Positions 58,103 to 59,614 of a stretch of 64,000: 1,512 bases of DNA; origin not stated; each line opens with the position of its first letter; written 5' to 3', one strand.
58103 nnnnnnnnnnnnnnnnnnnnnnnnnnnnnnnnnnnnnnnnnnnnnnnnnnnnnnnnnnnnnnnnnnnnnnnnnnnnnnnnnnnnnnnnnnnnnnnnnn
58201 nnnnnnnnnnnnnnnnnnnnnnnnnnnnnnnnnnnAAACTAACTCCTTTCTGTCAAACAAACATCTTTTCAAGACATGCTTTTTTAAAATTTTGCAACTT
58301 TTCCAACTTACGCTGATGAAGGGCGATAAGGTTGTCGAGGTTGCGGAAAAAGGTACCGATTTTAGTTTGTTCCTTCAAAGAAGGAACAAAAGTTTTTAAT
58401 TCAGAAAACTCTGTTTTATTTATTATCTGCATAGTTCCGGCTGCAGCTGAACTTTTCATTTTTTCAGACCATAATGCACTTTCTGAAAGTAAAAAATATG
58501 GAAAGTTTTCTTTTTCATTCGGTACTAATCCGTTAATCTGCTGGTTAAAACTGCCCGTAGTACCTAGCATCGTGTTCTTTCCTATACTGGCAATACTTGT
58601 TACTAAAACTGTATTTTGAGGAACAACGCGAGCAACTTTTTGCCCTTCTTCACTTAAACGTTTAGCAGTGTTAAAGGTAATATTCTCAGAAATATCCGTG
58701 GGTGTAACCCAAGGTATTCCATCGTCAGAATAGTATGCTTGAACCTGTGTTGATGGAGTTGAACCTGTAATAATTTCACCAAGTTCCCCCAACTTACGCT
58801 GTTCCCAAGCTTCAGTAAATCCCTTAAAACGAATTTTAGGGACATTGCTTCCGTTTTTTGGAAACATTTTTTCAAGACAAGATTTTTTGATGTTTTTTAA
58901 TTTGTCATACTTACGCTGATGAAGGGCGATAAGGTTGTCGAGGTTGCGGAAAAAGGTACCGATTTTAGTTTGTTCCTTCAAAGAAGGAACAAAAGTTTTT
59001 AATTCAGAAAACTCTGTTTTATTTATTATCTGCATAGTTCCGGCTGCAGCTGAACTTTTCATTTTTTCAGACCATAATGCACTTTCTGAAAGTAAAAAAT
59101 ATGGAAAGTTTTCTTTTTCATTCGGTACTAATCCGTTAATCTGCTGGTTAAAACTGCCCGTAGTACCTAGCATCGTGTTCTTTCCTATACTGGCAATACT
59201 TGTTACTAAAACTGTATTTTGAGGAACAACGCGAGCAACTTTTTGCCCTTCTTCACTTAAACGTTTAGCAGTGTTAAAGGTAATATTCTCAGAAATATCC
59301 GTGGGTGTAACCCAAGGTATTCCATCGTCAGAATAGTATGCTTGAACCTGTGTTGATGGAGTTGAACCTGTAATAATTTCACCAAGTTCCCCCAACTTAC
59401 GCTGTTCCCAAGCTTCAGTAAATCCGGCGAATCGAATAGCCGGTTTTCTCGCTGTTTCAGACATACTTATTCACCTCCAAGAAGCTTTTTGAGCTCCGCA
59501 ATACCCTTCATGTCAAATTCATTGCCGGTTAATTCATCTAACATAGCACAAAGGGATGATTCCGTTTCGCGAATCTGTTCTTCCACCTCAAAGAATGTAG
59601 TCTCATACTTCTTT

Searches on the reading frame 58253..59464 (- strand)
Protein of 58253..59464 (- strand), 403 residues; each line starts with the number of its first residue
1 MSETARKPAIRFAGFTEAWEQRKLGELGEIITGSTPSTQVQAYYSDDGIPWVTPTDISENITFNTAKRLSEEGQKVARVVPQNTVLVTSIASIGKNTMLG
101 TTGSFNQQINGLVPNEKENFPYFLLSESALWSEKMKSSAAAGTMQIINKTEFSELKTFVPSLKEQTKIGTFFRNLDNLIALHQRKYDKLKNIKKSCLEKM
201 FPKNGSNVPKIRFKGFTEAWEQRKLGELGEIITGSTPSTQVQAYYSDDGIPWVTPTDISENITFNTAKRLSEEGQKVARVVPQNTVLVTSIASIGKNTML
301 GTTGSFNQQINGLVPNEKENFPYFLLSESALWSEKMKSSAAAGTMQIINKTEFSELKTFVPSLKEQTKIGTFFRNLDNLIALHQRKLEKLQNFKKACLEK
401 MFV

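Call 4: search_protein_families(library=pfam, proteins=[window:58253-59464:-])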
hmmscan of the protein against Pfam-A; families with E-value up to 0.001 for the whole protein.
window:58253-59464:- (403 aa): 3 families
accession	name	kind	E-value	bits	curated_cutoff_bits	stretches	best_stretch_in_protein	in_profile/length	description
PF01420.25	Methylase_S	-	4.4e-50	170.6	22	2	218-391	2-167/168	Type I restriction modification DNA specificity domain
PF13096.11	CENP-P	-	3.4e-06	27.3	25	0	345-395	37-87/177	CENP-A-nucleosome distal (CAD) centromere subunit, CENP-P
PF23983.2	P11_C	-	7.2e-06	26.5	27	0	82-124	28-70/84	Minor capsid protein P11, C-terminal conserved region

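Call 28: search_protein_families(library=ncbifam, proteins=[window:58253-59464:-], max_evalue=0.00001)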
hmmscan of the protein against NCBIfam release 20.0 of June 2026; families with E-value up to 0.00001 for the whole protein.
window:58253-59464:- (403 aa): 2 families
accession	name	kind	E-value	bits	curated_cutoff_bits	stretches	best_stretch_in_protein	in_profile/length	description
NF007278.0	PRK09737.1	equivalog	1.5e-13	50.4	662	2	16-180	7-176/461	type I restriction-modification system specificity subunit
NF047740.1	antiphage_MADS5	equivalog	6.9e-07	28.4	400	0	210-370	259-432/461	methylation-associated defense system restriction endonuclease subunit S MAD5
